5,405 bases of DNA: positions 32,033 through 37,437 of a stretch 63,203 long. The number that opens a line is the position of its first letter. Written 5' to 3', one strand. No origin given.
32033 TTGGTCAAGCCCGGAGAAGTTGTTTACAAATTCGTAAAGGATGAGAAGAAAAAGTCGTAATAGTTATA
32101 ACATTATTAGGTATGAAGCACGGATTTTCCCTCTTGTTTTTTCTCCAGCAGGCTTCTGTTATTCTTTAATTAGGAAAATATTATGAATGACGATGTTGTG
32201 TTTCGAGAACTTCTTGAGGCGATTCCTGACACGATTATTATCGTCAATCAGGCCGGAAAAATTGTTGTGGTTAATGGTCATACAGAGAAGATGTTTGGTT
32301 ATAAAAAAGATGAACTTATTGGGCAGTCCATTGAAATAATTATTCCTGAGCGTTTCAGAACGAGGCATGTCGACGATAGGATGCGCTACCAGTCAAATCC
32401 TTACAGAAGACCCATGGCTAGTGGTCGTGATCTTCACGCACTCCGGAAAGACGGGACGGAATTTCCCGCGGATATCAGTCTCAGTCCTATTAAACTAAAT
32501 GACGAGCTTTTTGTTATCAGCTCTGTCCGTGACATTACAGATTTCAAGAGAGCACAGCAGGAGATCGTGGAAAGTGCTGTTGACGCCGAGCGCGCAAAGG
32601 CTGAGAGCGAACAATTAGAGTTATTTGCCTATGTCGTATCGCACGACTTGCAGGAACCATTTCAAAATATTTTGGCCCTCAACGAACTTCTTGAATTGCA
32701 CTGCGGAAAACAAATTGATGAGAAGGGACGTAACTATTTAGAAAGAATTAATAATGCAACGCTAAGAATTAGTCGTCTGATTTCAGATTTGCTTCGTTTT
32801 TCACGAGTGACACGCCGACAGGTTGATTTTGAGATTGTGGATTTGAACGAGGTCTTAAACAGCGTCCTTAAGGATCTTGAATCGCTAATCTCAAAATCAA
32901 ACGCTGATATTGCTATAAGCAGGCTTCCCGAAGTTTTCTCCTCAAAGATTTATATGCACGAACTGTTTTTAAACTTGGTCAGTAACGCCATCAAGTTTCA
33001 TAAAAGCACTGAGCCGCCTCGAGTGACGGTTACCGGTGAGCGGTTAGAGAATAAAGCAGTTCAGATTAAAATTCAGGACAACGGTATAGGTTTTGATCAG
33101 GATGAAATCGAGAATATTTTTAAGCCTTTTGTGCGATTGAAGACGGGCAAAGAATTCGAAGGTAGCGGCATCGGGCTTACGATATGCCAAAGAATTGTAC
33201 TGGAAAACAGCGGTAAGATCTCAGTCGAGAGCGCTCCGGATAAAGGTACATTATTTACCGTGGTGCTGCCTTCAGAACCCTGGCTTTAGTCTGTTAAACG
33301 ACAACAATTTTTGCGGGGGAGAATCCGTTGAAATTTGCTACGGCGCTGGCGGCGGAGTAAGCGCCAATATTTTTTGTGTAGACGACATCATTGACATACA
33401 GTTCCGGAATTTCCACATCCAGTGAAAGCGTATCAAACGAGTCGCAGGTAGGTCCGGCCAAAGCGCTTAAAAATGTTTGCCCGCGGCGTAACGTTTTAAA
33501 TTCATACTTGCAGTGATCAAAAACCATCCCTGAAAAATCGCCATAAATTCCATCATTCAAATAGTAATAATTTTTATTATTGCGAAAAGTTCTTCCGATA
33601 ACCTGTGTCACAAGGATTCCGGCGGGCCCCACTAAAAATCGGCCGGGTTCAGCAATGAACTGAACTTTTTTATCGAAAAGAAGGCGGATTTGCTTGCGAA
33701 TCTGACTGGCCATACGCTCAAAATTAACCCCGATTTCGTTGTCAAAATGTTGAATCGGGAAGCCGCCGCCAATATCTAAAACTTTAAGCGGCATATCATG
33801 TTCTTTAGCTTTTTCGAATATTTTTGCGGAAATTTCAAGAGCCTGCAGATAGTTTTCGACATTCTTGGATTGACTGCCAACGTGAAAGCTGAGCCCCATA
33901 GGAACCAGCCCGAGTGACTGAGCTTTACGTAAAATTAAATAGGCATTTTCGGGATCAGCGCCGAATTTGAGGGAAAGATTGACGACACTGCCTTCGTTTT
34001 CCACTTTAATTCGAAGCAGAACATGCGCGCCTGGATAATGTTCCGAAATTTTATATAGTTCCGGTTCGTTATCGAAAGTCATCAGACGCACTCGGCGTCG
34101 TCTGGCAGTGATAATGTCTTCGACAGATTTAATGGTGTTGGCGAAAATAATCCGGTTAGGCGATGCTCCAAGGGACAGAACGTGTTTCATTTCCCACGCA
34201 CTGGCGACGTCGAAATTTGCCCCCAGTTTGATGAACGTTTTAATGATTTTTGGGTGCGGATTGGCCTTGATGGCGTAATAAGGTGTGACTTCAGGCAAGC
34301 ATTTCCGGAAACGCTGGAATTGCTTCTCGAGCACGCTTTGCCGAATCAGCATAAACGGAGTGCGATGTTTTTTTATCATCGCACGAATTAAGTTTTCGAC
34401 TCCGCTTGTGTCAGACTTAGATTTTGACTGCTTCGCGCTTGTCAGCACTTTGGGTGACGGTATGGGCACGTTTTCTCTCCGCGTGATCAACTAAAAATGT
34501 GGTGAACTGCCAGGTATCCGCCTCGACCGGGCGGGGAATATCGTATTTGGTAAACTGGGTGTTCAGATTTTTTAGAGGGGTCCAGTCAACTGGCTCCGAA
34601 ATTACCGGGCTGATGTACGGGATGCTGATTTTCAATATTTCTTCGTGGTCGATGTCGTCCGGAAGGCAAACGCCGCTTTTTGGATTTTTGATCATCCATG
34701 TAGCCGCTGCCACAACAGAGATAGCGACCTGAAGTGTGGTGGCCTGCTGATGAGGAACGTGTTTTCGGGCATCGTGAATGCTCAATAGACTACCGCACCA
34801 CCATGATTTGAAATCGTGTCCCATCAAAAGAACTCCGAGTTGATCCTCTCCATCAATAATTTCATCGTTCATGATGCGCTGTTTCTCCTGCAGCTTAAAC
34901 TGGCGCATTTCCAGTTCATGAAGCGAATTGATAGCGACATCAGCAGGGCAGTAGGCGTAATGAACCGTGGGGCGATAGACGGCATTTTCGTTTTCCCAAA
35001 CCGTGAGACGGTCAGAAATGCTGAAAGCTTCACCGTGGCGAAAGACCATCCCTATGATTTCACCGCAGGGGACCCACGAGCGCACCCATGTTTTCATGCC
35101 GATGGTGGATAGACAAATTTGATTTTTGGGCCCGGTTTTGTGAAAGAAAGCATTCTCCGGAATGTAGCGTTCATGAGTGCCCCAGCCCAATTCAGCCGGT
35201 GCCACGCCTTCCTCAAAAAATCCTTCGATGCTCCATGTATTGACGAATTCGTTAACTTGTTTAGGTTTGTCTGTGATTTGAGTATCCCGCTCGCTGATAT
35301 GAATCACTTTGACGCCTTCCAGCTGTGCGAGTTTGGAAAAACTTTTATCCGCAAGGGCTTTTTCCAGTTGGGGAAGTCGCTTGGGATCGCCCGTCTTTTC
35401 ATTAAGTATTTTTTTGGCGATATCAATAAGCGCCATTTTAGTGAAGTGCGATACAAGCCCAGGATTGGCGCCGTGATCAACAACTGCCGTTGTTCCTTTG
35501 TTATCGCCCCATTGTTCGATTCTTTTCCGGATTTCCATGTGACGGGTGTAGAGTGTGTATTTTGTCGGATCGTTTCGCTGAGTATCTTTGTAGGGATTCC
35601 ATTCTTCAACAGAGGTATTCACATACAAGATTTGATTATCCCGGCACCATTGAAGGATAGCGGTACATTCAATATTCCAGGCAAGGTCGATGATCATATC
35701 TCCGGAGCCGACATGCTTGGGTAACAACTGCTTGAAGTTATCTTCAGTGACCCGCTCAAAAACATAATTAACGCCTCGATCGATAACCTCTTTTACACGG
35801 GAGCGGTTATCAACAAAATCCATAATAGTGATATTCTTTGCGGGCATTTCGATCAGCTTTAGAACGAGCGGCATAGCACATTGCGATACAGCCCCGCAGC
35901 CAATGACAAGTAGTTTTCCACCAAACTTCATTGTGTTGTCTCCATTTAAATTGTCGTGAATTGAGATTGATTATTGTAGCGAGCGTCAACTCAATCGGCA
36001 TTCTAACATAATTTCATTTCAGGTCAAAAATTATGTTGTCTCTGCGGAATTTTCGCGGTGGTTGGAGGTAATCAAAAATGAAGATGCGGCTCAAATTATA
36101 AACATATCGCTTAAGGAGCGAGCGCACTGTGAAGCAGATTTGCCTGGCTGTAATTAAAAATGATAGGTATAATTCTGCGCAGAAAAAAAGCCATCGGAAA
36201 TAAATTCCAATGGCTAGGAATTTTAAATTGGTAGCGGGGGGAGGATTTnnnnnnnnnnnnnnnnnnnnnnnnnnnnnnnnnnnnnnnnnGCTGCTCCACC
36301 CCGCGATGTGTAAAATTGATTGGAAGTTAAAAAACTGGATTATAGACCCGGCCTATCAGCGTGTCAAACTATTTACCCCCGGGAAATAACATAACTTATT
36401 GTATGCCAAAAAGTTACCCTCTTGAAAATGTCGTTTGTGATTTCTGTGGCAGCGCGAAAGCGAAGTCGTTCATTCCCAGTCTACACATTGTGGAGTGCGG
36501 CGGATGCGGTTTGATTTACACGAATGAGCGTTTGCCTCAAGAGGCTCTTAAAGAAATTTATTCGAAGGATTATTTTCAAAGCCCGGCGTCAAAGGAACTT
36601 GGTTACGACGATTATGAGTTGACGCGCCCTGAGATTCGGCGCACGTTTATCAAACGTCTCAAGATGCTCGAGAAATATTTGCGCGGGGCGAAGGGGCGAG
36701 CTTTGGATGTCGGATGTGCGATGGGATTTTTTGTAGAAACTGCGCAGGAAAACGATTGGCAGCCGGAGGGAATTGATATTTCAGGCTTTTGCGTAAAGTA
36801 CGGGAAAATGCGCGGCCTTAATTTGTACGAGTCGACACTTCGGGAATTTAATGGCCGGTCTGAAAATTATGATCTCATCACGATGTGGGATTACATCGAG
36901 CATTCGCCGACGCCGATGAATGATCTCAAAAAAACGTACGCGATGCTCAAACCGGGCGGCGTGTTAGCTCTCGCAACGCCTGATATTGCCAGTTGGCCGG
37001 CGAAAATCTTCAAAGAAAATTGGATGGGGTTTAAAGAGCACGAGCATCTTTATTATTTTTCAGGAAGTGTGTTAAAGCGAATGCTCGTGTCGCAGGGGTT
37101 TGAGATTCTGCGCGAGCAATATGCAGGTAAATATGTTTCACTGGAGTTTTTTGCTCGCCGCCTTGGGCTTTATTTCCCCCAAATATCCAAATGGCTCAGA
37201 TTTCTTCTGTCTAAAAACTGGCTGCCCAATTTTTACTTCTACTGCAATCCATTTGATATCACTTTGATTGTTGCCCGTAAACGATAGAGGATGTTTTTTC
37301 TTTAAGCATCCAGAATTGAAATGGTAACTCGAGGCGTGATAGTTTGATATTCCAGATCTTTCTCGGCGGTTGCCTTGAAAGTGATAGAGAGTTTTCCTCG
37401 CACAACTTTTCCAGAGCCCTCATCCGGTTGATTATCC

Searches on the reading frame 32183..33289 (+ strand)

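Call 58: search_protein_families(library=pfam, proteins=[window:32183-33289:+])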
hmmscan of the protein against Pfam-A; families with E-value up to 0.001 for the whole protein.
window:32183-33289:+ (368 aa): 7 families
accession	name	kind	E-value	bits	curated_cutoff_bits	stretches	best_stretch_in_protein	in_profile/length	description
PF02518.31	HATPase_c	-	1.7e-25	90.1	26.4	1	258-365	6-110/111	Histidine kinase-, DNA gyrase B-, and HSP90-like ATPase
PF13426.13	PAS_9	-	1.8e-15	57.5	27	1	15-120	1-103/103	PAS domain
PF00989.32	PAS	-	3.7e-12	46.7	22.6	1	7-117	3-112/113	PAS fold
PF00512.31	HisKA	-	9.1e-11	42.1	26.9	1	145-210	2-64/66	His Kinase A (phospho-acceptor) domain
PF24820.1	Diguanyl_cycl_sensor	-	3.4e-09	37.1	28.1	1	10-112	1-105/109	Diguanylate cyclase-like sensor domain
PF13188.13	PAS_8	-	3.4e-07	30.4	21.8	1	7-58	3-55/65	PAS domain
PF08448.16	PAS_4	-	1.8e-06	28.5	23.1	1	11-123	1-110/110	PAS fold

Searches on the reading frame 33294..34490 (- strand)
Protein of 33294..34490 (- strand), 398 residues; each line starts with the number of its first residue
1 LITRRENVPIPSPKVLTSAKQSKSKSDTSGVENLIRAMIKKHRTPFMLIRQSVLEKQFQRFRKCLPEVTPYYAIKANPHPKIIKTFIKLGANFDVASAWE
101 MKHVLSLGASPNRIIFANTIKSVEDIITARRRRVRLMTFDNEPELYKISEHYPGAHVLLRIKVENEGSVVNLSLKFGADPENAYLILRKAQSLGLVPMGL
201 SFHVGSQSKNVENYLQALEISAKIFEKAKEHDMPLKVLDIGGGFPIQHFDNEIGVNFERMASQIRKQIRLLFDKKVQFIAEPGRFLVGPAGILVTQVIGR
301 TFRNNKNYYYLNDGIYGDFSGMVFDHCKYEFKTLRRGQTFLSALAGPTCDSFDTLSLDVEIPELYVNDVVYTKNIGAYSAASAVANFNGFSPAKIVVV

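Call 58: search_protein_families(library=pfam, proteins=[window:33294-34490:-])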
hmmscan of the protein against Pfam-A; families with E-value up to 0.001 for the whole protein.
window:33294-34490:- (398 aa): 2 families
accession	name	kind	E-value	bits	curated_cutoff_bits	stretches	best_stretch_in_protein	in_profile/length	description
PF02784.22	Orn_Arg_deC_N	-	7.5e-66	222.4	23.4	1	54-287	4-246/247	Pyridoxal-dependent decarboxylase, pyridoxal binding domain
PF00278.28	Orn_DAP_Arg_deC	-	6.6e-18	65.2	23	1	273-376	5-95/95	Pyridoxal-dependent decarboxylase, C-terminal sheet domain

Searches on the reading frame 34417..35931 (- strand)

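Call 58: search_protein_families(library=pfam, proteins=[window:34417-35931:-])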
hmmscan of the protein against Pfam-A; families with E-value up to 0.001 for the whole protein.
window:34417-35931:- (504 aa): 2 families
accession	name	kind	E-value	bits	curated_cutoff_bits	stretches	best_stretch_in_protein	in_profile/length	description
PF16653.10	Sacchrp_dh_C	-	2e-27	97.4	31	1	154-433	1-253/265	Saccharopine dehydrogenase C-terminal domain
PF03435.24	Sacchrp_dh_NADP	-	2.4e-22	80.1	25.1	1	8-150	2-129/129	Saccharopine dehydrogenase NADP binding domain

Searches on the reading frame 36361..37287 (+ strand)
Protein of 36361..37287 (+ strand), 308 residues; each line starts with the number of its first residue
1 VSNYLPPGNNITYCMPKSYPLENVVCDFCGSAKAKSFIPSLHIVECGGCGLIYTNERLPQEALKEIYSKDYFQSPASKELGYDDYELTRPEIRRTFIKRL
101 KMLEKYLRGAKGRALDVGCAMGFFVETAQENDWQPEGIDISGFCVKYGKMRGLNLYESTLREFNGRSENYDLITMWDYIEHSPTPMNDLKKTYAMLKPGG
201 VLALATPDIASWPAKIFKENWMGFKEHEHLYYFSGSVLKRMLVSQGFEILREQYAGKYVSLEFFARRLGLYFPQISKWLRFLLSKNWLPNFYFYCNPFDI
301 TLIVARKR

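Call 58: search_protein_families(library=pfam, proteins=[window:36361-37287:+])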
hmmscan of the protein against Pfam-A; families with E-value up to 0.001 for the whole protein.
window:36361-37287:+ (308 aa): 5 families
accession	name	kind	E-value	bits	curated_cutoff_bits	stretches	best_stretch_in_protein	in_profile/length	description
PF13489.12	Methyltransf_23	-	9.2e-22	77.9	27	1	103-250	16-162/164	Methyltransferase domain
PF08242.18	Methyltransf_12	-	6.7e-08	33.6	30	1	115-202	1-98/98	Methyltransferase domain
PF13649.12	Methyltransf_25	-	7.8e-07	30.1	27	1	115-200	2-97/97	Methyltransferase domain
PF08241.18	Methyltransf_11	-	3.7e-06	27.9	21.2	1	115-203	1-94/95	Methyltransferase domain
PF13847.12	Methyltransf_31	-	7.7e-05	22.8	27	1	112-219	5-124/145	Methyltransferase domain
